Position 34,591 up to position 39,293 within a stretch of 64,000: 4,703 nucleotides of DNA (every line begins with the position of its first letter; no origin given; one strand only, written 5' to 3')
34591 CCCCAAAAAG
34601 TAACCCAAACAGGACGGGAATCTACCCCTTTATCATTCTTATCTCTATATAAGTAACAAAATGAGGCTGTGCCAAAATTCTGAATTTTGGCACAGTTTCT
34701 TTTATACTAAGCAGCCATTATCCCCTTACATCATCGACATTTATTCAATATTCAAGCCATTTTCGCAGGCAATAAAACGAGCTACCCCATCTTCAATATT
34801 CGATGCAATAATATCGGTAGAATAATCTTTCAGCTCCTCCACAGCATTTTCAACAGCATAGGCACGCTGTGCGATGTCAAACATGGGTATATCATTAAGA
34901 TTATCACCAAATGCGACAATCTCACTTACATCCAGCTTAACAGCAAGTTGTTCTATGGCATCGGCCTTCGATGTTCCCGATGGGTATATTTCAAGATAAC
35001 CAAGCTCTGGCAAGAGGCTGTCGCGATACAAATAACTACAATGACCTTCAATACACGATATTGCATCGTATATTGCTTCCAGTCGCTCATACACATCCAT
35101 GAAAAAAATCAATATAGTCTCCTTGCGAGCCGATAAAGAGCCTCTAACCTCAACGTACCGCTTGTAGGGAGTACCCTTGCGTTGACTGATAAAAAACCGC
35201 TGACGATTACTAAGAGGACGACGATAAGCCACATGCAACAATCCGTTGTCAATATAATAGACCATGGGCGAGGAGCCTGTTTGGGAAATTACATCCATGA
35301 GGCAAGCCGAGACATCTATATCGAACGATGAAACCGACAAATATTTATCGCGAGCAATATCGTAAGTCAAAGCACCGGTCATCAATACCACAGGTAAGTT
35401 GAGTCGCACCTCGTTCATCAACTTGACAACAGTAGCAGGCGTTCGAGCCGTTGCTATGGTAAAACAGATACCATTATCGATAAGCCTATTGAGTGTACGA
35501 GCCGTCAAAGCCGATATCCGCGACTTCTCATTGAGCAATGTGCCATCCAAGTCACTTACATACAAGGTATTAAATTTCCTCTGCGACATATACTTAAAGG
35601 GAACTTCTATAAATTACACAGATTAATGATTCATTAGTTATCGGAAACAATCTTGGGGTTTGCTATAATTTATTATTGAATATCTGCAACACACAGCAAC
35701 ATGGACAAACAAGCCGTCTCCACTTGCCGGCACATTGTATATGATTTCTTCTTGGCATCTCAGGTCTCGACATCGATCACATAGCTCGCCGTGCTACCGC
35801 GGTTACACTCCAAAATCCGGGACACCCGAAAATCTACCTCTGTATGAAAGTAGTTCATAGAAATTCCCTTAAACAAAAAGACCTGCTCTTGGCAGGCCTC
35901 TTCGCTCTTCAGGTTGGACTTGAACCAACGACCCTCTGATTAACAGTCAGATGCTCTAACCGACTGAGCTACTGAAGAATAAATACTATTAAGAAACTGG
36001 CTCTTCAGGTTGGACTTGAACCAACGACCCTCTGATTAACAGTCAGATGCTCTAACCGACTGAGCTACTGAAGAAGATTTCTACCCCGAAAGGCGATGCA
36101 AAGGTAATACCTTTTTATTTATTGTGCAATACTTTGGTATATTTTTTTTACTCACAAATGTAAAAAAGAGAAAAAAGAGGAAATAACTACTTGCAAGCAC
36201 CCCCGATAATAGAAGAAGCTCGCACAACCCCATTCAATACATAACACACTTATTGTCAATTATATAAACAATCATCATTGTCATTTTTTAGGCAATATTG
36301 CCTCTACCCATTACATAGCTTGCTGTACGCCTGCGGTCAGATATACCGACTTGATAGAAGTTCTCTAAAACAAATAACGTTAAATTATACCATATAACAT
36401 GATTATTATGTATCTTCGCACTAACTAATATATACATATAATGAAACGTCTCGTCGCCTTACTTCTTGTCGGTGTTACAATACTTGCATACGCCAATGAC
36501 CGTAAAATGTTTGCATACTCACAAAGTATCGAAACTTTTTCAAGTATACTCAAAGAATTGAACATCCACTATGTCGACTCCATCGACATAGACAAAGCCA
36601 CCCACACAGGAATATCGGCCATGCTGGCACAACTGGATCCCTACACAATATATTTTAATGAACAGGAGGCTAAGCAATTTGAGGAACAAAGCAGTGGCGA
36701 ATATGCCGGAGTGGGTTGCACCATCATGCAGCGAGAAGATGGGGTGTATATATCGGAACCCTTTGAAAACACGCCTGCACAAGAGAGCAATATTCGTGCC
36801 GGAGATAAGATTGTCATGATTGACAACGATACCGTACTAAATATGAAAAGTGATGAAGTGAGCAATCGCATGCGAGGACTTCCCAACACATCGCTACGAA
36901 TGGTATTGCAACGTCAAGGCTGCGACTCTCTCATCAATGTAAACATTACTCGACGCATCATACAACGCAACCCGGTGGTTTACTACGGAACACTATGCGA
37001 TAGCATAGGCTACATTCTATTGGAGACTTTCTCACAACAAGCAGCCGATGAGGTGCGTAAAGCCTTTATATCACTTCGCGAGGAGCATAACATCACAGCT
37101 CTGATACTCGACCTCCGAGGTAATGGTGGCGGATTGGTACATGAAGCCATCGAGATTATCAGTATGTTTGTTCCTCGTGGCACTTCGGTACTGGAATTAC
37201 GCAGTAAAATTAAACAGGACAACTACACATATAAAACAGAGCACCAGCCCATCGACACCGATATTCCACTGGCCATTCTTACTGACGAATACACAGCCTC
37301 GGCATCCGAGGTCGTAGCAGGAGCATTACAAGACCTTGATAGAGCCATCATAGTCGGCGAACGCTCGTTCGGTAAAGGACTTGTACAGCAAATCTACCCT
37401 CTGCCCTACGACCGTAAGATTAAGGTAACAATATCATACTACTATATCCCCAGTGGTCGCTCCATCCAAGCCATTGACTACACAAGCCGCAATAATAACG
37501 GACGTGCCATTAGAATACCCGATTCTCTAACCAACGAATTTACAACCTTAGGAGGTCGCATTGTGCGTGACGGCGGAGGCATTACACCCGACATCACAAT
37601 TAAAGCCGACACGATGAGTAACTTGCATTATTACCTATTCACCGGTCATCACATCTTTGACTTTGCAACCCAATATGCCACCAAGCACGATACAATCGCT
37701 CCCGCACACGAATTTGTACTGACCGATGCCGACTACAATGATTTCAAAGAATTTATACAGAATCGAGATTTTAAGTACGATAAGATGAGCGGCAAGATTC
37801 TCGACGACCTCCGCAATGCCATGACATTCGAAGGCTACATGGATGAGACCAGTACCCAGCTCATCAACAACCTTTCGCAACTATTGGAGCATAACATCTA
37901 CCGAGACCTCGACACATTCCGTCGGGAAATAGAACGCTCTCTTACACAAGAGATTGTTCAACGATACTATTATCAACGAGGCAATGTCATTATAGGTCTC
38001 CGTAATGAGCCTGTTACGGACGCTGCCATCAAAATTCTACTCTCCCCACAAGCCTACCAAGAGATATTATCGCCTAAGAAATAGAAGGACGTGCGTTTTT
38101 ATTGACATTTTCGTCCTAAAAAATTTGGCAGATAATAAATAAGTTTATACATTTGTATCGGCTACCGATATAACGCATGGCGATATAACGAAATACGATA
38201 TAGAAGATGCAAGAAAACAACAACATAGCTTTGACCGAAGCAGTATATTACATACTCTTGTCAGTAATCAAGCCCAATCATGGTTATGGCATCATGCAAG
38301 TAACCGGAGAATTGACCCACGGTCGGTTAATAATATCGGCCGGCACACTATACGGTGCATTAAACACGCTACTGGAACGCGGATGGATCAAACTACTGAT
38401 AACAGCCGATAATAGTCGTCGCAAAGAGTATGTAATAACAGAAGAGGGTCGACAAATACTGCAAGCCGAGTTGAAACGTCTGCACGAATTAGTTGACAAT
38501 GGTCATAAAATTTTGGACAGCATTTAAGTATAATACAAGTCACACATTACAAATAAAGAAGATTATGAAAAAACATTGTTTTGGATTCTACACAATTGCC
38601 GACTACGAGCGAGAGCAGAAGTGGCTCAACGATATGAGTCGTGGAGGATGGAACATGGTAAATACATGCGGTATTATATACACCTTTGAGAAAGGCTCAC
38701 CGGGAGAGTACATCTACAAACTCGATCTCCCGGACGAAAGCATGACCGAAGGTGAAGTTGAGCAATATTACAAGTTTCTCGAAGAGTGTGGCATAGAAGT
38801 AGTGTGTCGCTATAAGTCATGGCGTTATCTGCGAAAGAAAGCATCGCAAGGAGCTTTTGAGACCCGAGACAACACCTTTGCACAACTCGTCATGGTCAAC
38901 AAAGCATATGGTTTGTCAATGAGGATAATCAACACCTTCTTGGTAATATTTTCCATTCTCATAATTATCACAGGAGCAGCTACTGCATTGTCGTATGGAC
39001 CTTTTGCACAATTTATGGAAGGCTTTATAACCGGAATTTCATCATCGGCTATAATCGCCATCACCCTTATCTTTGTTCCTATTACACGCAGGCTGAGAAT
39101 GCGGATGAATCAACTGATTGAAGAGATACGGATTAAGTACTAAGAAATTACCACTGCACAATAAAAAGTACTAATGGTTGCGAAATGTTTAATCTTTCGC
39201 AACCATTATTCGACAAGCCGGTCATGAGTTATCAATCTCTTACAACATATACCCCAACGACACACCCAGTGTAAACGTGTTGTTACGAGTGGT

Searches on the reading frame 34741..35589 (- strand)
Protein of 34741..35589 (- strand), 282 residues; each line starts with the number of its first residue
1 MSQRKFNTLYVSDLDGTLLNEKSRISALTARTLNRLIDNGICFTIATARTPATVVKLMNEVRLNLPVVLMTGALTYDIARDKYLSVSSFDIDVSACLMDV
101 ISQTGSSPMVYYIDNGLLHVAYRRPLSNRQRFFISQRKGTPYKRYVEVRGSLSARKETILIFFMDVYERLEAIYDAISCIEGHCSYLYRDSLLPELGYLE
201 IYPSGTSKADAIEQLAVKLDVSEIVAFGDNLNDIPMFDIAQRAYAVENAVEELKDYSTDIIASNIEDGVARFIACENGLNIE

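Call 57: search_protein_families(library=pfam, proteins=[window:34741-35589:-], max_evalue=0.001)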
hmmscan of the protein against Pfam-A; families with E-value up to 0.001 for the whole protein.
window:34741-35589:- (282 aa): 4 families
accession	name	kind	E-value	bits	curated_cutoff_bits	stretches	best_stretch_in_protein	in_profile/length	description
PF08282.18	Hydrolase_3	-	8.5e-46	157.2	20.9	1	11-273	2-255/255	haloacid dehalogenase-like hydrolase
PF05116.19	S6PP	-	1.4e-12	48.2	20.3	2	8-72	3-67/247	Sucrose-6F-phosphate phosphohydrolase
PF00702.32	Hydrolase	-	2e-06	28.8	26.4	0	203-237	155-187/191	haloacid dehalogenase-like hydrolase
PF12710.13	HAD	-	0.00053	20.9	27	0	205-237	152-188/189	haloacid dehalogenase-like hydrolase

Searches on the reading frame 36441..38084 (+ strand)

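Call 57: search_protein_families(library=pfam, proteins=[window:36441-38084:+], max_evalue=0.001)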
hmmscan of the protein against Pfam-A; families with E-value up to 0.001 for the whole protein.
window:36441-38084:+ (547 aa): 4 families
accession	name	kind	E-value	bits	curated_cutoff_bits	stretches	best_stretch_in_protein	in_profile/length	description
PF03572.23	Peptidase_S41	-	1.8e-48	164.7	24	1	189-344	2-156/165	Peptidase family S41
PF00595.29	PDZ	-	7.7e-09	36.3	23.2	1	85-156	8-80/81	PDZ domain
PF13180.12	PDZ_2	-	2.4e-08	34.6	27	1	91-168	3-79/80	PDZ domain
PF17820.7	PDZ_6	-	1.5e-06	28.3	27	1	107-158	5-54/54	PDZ domain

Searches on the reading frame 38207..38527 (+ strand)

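Call 57: search_protein_families(library=pfam, proteins=[window:38207-38527:+], max_evalue=0.001)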
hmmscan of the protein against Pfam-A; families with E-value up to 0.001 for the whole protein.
window:38207-38527:+ (106 aa): 2 families
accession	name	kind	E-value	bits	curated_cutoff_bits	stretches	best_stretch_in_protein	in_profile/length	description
PF03551.20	PadR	-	1.9e-13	50.7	27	1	18-86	2-74/75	Transcriptional regulator PadR-like family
PF13601.12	HTH_34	-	9.9e-05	22.9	27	1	41-96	24-80/80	Winged helix DNA-binding domain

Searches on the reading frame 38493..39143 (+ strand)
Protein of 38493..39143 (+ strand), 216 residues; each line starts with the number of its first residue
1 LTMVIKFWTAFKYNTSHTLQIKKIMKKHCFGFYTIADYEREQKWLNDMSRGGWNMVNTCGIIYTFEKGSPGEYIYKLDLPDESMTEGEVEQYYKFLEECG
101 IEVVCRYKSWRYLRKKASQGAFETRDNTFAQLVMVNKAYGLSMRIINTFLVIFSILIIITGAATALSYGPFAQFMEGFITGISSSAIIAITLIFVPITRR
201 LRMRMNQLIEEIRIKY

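Call 57: search_protein_families(library=pfam, proteins=[window:38493-39143:+], max_evalue=0.001)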
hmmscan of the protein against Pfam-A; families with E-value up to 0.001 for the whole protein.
window:38493-39143:+ (216 aa): 1 family
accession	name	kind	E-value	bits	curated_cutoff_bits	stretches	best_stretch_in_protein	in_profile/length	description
PF11193.13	DUF2812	-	3.8e-26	91.9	27.8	1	37-127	1-90/110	Protein of unknown function (DUF2812)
